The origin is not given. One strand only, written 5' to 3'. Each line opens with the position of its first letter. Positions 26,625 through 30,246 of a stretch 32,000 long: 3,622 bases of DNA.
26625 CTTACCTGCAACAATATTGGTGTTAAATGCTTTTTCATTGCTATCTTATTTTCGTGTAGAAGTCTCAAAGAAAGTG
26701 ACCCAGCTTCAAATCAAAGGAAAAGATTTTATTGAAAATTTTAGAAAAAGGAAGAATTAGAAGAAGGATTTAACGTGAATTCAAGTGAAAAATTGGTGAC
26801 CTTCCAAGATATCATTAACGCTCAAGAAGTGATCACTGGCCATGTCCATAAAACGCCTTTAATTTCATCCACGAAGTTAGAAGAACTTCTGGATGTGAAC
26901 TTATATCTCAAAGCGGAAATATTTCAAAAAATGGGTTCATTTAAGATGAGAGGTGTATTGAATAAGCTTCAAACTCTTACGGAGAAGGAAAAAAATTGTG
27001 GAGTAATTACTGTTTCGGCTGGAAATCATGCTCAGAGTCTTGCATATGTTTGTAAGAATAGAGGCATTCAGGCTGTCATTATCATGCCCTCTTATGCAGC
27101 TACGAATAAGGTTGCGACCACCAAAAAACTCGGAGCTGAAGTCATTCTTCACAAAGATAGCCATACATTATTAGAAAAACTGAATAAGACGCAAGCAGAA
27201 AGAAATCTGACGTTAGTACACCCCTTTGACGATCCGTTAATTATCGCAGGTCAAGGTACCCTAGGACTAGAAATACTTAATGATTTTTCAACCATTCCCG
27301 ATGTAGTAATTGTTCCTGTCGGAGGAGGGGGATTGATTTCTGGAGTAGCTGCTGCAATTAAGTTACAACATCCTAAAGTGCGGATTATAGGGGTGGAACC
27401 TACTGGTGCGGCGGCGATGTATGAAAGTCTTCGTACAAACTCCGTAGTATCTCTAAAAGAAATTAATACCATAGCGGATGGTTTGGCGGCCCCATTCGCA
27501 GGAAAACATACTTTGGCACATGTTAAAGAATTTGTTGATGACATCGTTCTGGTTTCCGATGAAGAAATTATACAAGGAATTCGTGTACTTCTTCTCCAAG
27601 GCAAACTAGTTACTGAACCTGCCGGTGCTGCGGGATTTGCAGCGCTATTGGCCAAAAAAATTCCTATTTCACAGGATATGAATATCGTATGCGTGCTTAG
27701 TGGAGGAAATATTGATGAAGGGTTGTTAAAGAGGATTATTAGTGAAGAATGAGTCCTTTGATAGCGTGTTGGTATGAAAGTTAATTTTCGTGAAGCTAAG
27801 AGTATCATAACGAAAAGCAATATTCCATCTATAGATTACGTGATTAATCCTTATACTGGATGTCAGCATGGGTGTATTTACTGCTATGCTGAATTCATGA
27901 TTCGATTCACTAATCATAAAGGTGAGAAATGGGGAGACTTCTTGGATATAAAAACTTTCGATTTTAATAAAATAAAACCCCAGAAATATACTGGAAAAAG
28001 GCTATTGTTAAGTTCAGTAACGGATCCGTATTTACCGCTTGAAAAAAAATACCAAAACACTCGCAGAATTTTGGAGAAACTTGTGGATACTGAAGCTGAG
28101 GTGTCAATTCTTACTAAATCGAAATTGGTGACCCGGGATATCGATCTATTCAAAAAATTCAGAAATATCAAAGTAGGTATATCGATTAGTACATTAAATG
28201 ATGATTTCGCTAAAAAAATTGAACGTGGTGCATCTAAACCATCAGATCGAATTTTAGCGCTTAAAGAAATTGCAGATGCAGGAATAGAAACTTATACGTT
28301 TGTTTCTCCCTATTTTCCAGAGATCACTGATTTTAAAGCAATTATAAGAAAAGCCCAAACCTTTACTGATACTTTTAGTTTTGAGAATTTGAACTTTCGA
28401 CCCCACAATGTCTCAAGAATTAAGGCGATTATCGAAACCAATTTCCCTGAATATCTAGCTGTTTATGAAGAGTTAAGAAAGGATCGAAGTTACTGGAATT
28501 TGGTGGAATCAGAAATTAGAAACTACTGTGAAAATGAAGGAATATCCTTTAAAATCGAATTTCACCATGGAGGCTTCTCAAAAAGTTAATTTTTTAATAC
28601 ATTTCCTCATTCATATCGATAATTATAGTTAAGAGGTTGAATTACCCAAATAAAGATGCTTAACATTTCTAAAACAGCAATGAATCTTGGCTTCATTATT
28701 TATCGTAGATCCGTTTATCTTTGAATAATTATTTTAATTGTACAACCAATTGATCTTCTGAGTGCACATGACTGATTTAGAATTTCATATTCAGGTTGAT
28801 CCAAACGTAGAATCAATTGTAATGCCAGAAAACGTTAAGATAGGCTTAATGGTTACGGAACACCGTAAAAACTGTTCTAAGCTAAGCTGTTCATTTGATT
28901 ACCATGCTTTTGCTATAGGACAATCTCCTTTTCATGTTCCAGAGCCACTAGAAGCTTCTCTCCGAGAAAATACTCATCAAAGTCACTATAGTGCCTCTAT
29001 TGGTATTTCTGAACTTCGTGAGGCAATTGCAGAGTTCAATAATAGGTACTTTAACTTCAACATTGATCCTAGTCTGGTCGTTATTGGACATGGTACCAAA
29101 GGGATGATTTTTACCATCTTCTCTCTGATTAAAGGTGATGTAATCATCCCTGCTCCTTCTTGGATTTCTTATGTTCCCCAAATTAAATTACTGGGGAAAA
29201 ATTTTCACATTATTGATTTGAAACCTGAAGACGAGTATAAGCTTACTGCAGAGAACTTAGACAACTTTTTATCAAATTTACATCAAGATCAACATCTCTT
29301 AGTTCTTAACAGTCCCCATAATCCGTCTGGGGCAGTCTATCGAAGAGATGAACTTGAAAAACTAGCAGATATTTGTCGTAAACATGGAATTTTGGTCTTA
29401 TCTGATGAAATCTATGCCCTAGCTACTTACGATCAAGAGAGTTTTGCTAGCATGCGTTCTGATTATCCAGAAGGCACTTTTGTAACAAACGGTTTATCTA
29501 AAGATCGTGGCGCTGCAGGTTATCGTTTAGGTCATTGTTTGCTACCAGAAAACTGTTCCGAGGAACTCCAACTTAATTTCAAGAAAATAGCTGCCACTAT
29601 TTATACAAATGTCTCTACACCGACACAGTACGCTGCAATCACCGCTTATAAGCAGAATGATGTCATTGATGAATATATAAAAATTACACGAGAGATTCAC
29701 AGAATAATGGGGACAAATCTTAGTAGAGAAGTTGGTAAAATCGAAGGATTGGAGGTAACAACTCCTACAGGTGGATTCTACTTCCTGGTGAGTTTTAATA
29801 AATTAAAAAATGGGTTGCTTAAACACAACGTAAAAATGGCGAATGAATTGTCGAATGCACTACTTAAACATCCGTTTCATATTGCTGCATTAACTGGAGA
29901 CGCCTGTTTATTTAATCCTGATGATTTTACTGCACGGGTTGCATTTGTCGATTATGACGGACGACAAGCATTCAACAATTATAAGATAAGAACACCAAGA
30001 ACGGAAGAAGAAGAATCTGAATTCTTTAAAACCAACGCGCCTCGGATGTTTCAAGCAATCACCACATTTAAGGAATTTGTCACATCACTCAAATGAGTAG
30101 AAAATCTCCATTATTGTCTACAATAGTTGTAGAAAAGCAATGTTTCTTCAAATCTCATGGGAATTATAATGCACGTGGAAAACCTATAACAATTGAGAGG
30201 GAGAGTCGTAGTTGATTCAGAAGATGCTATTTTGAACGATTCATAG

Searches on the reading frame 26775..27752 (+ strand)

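Call 37: search_protein_families(library=pfam, proteins=[window:26775-27752:+], max_evalue=0.0001)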
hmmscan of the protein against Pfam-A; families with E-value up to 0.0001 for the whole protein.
window:26775-27752:+ (325 aa): 1 family
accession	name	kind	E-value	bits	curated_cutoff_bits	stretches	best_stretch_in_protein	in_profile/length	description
PF00291.31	PALP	-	3.9e-83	279.6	35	1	20-310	1-295/295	Pyridoxal-phosphate dependent enzyme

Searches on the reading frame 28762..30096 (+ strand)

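Call 37: search_protein_families(library=pfam, proteins=[window:28762-30096:+], max_evalue=0.0001)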
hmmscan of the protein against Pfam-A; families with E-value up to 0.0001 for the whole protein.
window:28762-30096:+ (444 aa): 1 family
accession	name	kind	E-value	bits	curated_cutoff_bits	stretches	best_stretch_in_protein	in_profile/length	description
PF00155.27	Aminotran_1_2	-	8.2e-52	177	19.7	1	59-384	19-338/361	Aminotransferase class I and II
